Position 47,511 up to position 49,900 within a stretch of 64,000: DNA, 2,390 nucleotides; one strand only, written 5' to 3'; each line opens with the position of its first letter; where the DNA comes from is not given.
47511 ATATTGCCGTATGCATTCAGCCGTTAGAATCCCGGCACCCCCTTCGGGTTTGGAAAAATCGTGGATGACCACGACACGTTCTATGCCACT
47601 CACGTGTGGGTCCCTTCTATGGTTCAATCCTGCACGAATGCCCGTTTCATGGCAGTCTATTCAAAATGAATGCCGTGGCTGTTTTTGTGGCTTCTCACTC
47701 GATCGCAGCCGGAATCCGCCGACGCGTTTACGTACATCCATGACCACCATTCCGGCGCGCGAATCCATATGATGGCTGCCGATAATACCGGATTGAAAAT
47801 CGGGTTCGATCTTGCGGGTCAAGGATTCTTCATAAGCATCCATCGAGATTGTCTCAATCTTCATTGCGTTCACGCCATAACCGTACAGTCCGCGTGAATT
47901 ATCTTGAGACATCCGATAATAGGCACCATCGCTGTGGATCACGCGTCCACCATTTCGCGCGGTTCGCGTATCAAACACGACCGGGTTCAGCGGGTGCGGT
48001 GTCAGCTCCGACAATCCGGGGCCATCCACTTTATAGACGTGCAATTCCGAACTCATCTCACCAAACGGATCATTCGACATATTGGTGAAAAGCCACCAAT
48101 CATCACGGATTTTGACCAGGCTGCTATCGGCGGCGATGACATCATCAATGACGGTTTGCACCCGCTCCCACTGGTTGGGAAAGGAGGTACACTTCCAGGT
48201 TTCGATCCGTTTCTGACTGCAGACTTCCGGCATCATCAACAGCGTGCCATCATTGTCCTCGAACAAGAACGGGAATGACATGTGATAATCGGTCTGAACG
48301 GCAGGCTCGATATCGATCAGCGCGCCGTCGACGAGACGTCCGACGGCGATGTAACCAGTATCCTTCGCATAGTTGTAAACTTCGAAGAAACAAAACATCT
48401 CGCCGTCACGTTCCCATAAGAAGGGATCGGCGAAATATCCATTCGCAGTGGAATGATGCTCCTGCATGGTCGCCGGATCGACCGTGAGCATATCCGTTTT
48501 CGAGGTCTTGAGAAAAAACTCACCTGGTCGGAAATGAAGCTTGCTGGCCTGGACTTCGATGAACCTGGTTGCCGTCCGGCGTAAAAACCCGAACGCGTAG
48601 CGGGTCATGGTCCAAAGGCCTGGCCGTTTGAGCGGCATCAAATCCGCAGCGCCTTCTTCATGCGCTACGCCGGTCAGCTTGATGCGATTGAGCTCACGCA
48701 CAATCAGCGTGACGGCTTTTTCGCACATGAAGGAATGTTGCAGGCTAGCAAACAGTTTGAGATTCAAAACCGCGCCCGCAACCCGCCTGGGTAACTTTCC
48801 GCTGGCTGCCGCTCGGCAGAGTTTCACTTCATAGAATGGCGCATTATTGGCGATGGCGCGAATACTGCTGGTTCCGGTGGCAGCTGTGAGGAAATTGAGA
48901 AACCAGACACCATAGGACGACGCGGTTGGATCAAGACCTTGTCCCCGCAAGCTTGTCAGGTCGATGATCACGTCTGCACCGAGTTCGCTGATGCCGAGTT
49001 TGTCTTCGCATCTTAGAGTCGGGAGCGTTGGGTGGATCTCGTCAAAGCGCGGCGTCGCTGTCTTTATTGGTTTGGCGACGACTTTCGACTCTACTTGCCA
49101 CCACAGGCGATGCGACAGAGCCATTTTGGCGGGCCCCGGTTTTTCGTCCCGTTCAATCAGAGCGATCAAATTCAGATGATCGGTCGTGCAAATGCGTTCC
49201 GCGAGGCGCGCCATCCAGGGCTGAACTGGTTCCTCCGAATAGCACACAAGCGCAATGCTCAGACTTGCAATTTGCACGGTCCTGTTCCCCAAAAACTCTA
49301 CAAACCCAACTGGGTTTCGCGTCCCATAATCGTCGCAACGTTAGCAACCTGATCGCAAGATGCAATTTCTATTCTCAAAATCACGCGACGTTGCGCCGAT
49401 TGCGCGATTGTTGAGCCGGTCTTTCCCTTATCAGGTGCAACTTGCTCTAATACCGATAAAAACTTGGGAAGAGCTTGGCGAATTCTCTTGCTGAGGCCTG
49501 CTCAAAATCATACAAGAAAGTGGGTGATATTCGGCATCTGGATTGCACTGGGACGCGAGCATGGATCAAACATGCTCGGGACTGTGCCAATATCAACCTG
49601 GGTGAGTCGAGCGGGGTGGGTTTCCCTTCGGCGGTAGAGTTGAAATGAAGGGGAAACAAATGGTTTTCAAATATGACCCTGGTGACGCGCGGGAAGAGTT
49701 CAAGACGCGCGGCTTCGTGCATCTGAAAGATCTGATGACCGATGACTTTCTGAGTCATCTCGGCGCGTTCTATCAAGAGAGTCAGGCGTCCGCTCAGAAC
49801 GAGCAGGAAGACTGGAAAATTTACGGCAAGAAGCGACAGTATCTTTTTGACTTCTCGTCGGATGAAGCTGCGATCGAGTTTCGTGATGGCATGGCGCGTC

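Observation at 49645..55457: Translationally coupled six-gene operon (oxygenase-like, RraA-like, two ATP-grasp ligases, Ldh_2 reductase, membrane acyltransferase) at the edge of the polysaccharide locus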

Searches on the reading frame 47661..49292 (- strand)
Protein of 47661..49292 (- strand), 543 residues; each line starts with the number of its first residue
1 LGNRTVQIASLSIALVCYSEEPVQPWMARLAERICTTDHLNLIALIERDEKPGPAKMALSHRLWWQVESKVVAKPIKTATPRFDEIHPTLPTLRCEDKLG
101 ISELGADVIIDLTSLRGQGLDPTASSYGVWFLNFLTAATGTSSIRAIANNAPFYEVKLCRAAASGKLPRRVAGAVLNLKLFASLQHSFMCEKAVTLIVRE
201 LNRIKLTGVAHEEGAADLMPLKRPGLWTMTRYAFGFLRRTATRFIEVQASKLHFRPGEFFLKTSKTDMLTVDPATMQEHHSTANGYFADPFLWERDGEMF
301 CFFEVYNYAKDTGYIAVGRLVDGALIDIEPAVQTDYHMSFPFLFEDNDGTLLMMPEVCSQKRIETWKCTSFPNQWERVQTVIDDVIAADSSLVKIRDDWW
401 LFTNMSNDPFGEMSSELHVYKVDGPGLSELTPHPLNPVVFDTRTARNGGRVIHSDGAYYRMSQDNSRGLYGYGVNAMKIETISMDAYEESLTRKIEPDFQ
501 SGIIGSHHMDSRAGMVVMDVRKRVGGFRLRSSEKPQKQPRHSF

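Call 3: search_protein_families(library=pfam, proteins=[window:47661-49292:-], max_evalue=0.01)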
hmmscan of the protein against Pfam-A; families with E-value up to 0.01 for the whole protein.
window:47661-49292:- (543 aa): 1 family
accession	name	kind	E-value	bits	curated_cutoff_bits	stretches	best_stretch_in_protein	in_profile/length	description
PF24793.1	GINT1_N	-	6.1e-32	111.3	27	1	279-489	52-262/304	Glucosamine inositolphosphorylceramide transferase 1, N-terminal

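Call 4: search_protein_families(library=ncbifam, proteins=[window:47661-49292:-], max_evalue=0.01)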
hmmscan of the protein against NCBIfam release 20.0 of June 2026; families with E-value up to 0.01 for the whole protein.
window:47661-49292:- (543 aa): 0 families

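Call 47: find_homologous_proteins(query=window:47661-49292:-, max_evalue=0.00001)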
Query window:47661-49292:- (543 aa): 73 proteins with E <= 0.00001 among 8000 candidates.
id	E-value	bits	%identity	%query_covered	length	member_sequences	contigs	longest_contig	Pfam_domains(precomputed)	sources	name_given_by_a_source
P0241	0.0e+0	1244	99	99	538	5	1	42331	PF24793.2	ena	-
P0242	0.0e+0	1059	84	99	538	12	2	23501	PF24793.2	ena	-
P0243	2.4e-296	1002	80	99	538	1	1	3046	PF24793.2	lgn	-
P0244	1.9e-295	999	78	100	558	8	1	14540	PF24793.2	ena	-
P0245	3.5e-273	925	80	90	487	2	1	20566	PF24793.2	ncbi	ncbi:MAG: hypothetical protein AAF331_02290 [Pseudomonadota bacterium]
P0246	5.5e-249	845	68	98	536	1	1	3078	PF24793.2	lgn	-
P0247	1.8e-248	844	69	98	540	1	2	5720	PF24793.2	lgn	-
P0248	3.0e-242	823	69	95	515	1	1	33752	PF24793.2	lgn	-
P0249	1.4e-239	814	67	97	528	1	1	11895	PF24793.2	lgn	-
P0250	3.6e-239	813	66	98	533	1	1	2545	PF24793.2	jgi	-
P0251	8.2e-221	753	61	100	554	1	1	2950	PF24793.2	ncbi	-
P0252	1.5e-218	745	63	95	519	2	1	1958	PF24793.2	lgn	-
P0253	1.5e-172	593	51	96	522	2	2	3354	PF24793.2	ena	-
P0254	1.3e-170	587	50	98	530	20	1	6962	PF24793.2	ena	-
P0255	3.9e-169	582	50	95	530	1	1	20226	PF24793.2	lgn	-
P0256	5.5e-167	575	51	95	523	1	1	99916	PF24793.2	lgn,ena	-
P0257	4.6e-166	572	50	98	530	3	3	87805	PF24793.2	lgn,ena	-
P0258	2.9e-165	569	50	96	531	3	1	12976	PF24793.2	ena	-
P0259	8.0e-165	568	49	96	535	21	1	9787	PF24793.2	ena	-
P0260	5.1e-162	558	48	96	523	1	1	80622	PF24793.2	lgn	-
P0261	8.3e-161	554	50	97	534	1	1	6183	PF24793.2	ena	-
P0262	1.8e-157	543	48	95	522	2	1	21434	PF24793.2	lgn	-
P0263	1.6e-156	540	49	92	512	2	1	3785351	PF24793.2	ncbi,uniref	ncbi:hypothetical protein WNY37_04745 [Henriciella sp. AS95]|uniref:glucosamine inositolphosphorylce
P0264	5.0e-150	519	46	95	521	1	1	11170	PF24793.2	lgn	-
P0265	1.8e-144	501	45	95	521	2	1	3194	PF24793.2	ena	-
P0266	4.6e-144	499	43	95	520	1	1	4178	PF24793.2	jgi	-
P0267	1.4e-143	498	45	95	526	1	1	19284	PF24793.2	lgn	-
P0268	1.2e-138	481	44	98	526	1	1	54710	PF24793.2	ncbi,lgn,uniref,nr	ncbi:hypothetical protein SAMN06295912_12531 [Sphingomonas laterariae]|uniref:Glucosamine inositolph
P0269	2.0e-137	477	43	95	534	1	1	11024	PF24793.2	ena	-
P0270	5.0e-137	476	58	65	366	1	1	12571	PF24793.2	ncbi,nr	ncbi:MAG: hypothetical protein VX593_01700, partial [Pseudomonadota bacterium]|nr:hypothetical prote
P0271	3.3e-136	473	42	97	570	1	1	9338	PF24793.2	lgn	-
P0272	6.8e-135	469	42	95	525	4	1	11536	PF24793.2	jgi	jgi:hypothetical protein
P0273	1.2e-134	468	43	96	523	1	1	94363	PF24793.2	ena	-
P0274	1.5e-133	465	42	96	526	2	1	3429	PF24793.2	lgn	-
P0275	2.1e-132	461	45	95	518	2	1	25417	PF24793.2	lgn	-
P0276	4.5e-130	453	41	97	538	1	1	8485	PF24793.2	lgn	-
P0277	2.8e-128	447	42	97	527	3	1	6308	PF24793.2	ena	-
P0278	3.5e-126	440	42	95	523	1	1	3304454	PF24793.2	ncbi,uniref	ncbi:hypothetical protein RXV95_07715 [Novosphingobium sp. ZN18A2]|uniref:glucosamine inositolphosph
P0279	7.5e-125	436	42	94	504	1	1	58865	PF24793.2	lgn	-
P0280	8.4e-124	432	41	93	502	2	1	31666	PF24793.2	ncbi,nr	ncbi:MAG: hypothetical protein HRT81_05625 [Henriciella sp.]|nr:hypothetical protein [Henriciella sp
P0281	5.6e-123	430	42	96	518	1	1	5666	PF24793.2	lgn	-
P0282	1.5e-122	428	42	91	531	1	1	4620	PF24793.2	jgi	jgi:hypothetical protein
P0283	1.8e-121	425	41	95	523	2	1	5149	PF24793.2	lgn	-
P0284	5.5e-116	407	40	95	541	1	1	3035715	PF24793.2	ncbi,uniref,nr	ncbi:hypothetical protein G6N82_02600 [Altererythrobacter sp. BO-6]|uniref:glucosamine inositolphosp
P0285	6.9e-100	353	50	55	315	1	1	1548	PF24793.2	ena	-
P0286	9.9e-100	353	38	94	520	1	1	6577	PF24793.2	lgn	-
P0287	7.3e-98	347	36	94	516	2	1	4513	PF24793.2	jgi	-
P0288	3.0e-97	345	38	92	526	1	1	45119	PF24793.2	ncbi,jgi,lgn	-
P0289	2.9e-95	338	36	94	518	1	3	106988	PF24793.2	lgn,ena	-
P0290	1.9e-91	326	35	93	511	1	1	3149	PF24793.2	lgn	-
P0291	7.0e-91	324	40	79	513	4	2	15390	PF24793.2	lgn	-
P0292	1.3e-89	320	37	92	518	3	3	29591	PF24793.2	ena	-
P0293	1.2e-86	310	38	85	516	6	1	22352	PF24793.2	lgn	-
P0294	1.6e-86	309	41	73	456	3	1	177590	PF24793.2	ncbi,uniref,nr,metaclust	ncbi:hypothetical protein SAMN05421720_11012 [Rhodospira trueperi]|uniref:Glucosamine inositolphosph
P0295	1.5e-81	293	35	94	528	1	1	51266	PF24793.2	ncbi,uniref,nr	ncbi:hypothetical protein P1J78_13175 [Psychromarinibacter sp. C21-152]|uniref:Glucosamine inositolp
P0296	9.4e-77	277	33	97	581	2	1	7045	PF24793.2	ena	-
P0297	9.2e-76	274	33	95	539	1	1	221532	PF24793.2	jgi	jgi:hypothetical protein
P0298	2.1e-69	253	32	95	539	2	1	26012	PF24793.2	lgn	-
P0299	6.7e-69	251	32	97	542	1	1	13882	PF24793.2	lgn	-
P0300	3.5e-67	246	30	95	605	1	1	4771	PF24793.2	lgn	-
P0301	7.9e-66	241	30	97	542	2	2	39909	PF24793.2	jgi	jgi:hypothetical protein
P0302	1.4e-62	230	29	95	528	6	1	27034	PF24793.2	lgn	-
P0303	8.5e-47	178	40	44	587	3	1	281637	PF24793.2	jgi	jgi:hypothetical protein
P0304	2.8e-45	173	32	54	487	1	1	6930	PF24793.2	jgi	jgi:hypothetical protein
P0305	5.8e-44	169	36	44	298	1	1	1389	PF24793.2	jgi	jgi:hypothetical protein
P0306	6.8e-37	146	32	53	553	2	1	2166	PF24793.2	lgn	-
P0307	6.7e-36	142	33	53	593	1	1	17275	PF24793.2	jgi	jgi:hypothetical protein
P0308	9.2e-35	139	33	43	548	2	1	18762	PF24793.2,PF04616.21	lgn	-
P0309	2.6e-34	137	31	52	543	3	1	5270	PF24793.2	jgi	-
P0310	4.2e-31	126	31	54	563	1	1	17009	PF24793.2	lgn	-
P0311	1.1e-29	122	31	43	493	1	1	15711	PF24793.2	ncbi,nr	ncbi:MAG: hypothetical protein JOZ16_05950 [Methylobacteriaceae bacterium]|nr:hypothetical protein [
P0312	2.3e-24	104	28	52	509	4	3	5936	PF24793.2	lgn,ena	-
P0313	8.4e-23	99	28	51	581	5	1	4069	PF24793.2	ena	-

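Call 61: predict_structure(alignment_id=A5)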
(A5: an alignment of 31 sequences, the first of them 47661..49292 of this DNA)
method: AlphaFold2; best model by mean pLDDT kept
length: 543 residues; sequences in the alignment: 31
mean_pLDDT: 90.3   pTM: 0.90
mean pLDDT of the five models: 90.3, 90.1, 89.6, 89.5, 89.1
residues with pLDDT >= 90: 402; 70-90: 109; 50-70: 11; < 50: 21
segments of 3 or more residues with pLDDT < 50: 1-5, 528-543
pLDDT, mean of each block of 10 residues (from residue 1): 55 96 93 96 94 74 89 84 97 96 97 92 94 92 92 94 83 93 94 96 93 84 87 88 83 83 96 96 92 97 93 96 95 96 96 96 97 97 94 97 92 95 96 97 96 96 90 96 97 95 94 96 64 35 26
secondary structure, 60 per line:
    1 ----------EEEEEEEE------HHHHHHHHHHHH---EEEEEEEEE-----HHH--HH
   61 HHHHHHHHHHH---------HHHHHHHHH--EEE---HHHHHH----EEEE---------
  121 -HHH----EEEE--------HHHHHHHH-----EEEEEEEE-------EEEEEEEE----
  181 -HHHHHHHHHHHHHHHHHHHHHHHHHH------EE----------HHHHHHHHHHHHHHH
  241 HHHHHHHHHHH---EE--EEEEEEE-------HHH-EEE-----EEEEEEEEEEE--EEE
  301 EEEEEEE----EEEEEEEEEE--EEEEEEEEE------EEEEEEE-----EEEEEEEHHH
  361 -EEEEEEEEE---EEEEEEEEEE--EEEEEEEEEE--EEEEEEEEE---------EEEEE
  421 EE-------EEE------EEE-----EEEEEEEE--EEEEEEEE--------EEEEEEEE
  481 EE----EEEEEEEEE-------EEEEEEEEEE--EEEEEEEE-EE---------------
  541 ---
elements in order: E11-18 H25-36 E40-48 H59-71 H81-89 E92-94 H98-103 E108-111 E129-132 H141-148 E154-161 E169-176 H182-207 H226-251 E259-265 E277-279 E285-295 E298-307 E312-321 E324-332 E339-345 E351-357 E362-370 E374-383 E386-395 E398-406 E416-422 E430-432 E439-441 E447-454 E457-464 E473-482 E487-495 E503-512 E515-522

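Call 64: fold_search(model_id=the predicted structure, library=pdb)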
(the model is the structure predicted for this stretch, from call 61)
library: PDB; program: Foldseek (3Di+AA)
matches with E <= 10: 1286; with E <= 0.001: 226
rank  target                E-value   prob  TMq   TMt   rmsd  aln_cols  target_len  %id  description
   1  7zei_A                6.9e-07  1.00  0.30  0.50   6.2       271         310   13  Thermostable GH159 glycoside hydrolase from Caldicellulosiruptor at 1.7 A (released 2022-08-03)
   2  7zei_C                8.1e-07  1.00  0.30  0.50   5.6       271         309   14  Thermostable GH159 glycoside hydrolase from Caldicellulosiruptor at 1.7 A (released 2022-08-03)
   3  2zw9_A                9.9e-07  1.00  0.25  0.22  18.6       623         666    9  Crystal structure of tRNA wybutosine synthesizing enzyme TYW4 (released 2009-06-02)
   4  8hcj_A                2.6e-06  1.00  0.32  0.39   9.1       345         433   14  Structure of GH43 family enzyme, Xylan 1, 4 Beta- xylosidase from pseudopedobacter saltans (released 2023-11-15)
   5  3vsf_A                3.0e-06  1.00  0.30  0.35  10.1       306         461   13  Crystal structure of 1,3Gal43A, an exo-beta-1,3-Galactanase from Clostridium thermocellum (released 2012-12-05)
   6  4qqs_A                3.7e-06  1.00  0.25  0.41  15.7       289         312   11  Crystal structure of a thermostable family-43 glycoside hydrolase (released 2015-03-11)
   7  4iqf_A                3.7e-06  1.00  0.28  0.45  15.2       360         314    9  Crystal Structure of Methyionyl-tRNA Formyltransferase from Bacillus anthracis (released 2013-01-23)
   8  1ms5_A                3.9e-06  1.00  0.27  0.24  10.2       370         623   10  Triclinic form of Trypanosoma cruzi trans-sialidase, soaked with N-acetylneuraminyl-a-2,3-thio-galactoside (NA-S-Gal) (released 2003-03-25)
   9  3qed_C                4.8e-06  1.00  0.30  0.50   6.5       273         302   13  The structure and function of an arabinan-specific alpha-1,2-arabinofuranosidase identified from screening the activit (released 2011-02-16)
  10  4hho                  4.8e-06  1.00  0.27  0.40  10.1       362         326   11  Serum paraoxonase-1 by directed evolution with the H115W mutation (released 2013-03-27)
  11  3qed_B                5.6e-06  1.00  0.28  0.47   6.5       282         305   13  The structure and function of an arabinan-specific alpha-1,2-arabinofuranosidase identified from screening the activit (released 2011-02-16)
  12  6r3u_A                5.9e-06  1.00  0.30  0.33  10.5       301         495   13  Endo-levanase BT1760 mutant E221A from Bacteroides thetaiotaomicron complexed with levantetraose (released 2019-06-19)
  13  4qqs_B                5.9e-06  1.00  0.24  0.40  11.6       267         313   10  Crystal structure of a thermostable family-43 glycoside hydrolase (released 2015-03-11)
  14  8aa2_E                6.9e-06  1.00  0.29  0.32  12.3       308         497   11  Inactive levan utilisation machinery (utilisome) in the presence of levan fructo-oligosaccharides DP 15-25 (released 2023-06-07)
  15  6r3r                  6.9e-06  1.00  0.28  0.31  10.9       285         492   13  First crystal structure of endo-levanase BT1760 from Bacteroides thetaiotaomicron (released 2019-06-19)
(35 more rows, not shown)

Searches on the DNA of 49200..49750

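Call 73: search_rna_families(source=window, start=49200, end=49750, threshold=evalue, max_evalue=1)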
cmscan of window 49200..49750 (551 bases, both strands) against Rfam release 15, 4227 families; matches with E-value up to 1: 0.
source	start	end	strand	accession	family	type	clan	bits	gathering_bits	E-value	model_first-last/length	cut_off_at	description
